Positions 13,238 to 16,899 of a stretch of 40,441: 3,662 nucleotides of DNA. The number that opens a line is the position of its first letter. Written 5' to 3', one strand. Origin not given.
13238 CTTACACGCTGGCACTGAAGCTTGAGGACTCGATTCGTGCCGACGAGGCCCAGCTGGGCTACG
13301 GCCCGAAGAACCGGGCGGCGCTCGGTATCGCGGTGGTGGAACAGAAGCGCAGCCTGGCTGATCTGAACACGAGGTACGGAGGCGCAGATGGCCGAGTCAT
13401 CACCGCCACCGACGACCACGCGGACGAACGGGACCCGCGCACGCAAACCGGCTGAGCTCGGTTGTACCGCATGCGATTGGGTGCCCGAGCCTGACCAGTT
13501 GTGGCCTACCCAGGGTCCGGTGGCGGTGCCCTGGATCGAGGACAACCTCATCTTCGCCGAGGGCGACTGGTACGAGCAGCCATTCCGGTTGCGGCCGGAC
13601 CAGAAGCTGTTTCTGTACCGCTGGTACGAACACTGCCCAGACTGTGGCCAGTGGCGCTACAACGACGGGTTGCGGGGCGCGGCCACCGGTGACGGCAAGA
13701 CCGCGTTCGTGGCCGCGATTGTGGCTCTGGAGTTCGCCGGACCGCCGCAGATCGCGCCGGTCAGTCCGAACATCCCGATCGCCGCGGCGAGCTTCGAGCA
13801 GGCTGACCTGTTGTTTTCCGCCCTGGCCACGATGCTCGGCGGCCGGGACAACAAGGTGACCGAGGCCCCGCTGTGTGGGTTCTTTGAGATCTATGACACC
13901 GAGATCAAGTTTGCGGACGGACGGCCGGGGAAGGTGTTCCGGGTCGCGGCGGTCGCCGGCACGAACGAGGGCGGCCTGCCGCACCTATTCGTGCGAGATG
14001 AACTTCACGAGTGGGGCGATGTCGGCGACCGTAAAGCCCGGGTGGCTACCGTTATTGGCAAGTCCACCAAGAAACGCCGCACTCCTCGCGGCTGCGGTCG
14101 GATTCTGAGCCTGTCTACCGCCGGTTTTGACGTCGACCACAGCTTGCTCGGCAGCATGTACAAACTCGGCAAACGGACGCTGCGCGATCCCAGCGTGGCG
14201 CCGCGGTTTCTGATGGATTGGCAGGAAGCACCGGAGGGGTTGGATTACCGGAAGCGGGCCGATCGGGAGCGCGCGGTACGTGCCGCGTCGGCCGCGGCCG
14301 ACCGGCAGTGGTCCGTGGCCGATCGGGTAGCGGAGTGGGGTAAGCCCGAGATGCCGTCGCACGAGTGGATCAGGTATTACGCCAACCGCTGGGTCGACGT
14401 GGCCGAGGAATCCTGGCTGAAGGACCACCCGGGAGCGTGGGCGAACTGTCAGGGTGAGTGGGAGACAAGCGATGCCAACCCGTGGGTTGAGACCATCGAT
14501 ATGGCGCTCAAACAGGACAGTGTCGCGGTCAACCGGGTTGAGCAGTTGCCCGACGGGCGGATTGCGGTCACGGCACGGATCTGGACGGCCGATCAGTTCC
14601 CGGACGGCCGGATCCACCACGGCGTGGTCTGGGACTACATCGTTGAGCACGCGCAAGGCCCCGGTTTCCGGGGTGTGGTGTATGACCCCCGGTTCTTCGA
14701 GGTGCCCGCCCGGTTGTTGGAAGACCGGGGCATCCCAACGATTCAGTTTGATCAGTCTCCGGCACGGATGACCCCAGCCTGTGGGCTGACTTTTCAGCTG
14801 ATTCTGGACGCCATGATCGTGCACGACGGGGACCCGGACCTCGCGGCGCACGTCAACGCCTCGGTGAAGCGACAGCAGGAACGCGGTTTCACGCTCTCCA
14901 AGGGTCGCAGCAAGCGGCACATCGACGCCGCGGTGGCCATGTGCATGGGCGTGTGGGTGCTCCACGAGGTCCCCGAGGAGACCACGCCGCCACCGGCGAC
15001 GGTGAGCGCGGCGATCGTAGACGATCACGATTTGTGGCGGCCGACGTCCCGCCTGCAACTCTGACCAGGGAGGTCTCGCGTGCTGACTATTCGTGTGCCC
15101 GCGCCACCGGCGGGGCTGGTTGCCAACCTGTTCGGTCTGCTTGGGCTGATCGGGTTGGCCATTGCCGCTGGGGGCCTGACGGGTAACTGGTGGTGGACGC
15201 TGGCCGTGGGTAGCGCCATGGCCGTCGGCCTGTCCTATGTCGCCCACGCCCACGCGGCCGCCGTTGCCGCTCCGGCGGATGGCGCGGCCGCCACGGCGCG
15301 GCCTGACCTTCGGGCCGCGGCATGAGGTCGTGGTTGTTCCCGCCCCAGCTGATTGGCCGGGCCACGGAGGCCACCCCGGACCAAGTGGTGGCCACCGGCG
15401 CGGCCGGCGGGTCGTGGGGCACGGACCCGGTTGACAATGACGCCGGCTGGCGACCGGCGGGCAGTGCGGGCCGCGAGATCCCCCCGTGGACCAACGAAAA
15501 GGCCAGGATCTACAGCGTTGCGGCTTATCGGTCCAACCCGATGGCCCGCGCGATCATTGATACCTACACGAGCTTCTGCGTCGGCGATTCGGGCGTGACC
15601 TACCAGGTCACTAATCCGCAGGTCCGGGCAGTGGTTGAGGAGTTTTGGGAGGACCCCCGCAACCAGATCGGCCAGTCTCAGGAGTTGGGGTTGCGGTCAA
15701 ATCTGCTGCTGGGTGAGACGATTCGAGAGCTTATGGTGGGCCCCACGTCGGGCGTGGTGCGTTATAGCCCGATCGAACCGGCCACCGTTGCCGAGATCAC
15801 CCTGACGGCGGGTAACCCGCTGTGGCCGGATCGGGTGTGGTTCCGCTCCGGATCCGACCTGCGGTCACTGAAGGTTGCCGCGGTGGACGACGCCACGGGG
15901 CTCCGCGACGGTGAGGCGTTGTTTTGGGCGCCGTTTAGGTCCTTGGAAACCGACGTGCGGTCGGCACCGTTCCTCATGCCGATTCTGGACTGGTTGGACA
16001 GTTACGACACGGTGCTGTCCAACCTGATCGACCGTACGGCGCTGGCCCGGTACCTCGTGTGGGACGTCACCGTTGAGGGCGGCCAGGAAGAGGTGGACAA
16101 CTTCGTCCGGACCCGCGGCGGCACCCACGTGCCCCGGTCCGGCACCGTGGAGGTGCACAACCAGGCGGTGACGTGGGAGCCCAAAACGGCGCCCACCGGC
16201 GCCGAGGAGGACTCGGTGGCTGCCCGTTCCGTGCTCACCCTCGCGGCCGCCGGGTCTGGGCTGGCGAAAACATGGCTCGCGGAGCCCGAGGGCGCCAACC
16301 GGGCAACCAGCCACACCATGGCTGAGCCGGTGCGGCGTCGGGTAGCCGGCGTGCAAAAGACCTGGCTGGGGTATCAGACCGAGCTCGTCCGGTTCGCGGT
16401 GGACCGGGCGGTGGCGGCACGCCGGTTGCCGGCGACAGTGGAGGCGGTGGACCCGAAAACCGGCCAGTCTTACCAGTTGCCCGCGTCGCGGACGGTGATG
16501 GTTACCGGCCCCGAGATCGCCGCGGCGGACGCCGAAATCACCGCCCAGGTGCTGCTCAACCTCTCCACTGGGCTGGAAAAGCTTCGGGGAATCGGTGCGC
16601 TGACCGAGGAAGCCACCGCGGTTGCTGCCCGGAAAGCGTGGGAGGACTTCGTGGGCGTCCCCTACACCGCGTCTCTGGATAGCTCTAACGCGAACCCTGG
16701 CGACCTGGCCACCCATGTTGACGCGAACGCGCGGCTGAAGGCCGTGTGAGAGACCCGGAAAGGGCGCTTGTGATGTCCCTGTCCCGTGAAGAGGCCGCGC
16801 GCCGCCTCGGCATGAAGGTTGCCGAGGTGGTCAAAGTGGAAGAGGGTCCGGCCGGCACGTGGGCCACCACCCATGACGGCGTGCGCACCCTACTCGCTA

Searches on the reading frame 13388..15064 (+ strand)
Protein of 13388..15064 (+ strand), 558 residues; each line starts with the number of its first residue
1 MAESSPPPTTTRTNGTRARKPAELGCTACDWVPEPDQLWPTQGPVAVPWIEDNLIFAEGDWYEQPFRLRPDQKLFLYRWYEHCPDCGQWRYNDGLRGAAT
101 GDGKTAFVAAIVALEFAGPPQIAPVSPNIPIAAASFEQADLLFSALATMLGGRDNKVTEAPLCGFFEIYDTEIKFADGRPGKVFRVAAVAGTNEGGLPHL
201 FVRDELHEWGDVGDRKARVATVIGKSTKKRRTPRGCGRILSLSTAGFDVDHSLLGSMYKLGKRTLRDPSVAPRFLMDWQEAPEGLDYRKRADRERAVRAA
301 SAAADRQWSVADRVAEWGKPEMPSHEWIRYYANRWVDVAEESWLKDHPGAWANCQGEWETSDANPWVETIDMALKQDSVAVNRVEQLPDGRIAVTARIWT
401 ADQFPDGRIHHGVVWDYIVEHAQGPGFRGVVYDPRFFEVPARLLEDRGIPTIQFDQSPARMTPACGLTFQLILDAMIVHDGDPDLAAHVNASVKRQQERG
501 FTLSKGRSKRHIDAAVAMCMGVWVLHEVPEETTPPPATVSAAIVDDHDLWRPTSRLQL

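Call 32: search_protein_families(library=phrogs, proteins=[window:13388-15064:+], max_evalue=0.00001)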
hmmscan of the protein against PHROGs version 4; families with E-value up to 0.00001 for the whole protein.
window:13388-15064:+ (558 aa): 3 families
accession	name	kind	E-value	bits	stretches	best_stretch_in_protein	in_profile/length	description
phrog_9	-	head and packaging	4.5e-57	195.4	1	13-537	49-675/812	terminase large subunit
phrog_2699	-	head and packaging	4.9e-15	56.2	1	407-532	173-300/315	terminase large subunit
phrog_7331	-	head and packaging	4.1e-06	27.4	1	444-522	10-89/113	terminase large subunit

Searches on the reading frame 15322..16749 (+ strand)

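Call 32: search_protein_families(library=phrogs, proteins=[window:15322-16749:+], max_evalue=0.00001)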
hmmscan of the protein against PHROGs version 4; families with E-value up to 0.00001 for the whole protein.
window:15322-16749:+ (475 aa): 2 families
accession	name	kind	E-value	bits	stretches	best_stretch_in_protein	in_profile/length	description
phrog_21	-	head and packaging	6.7e-18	64.9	1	33-456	44-512/1362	portal protein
phrog_10963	-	head and packaging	7.3e-15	55.6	1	216-409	253-418/503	portal protein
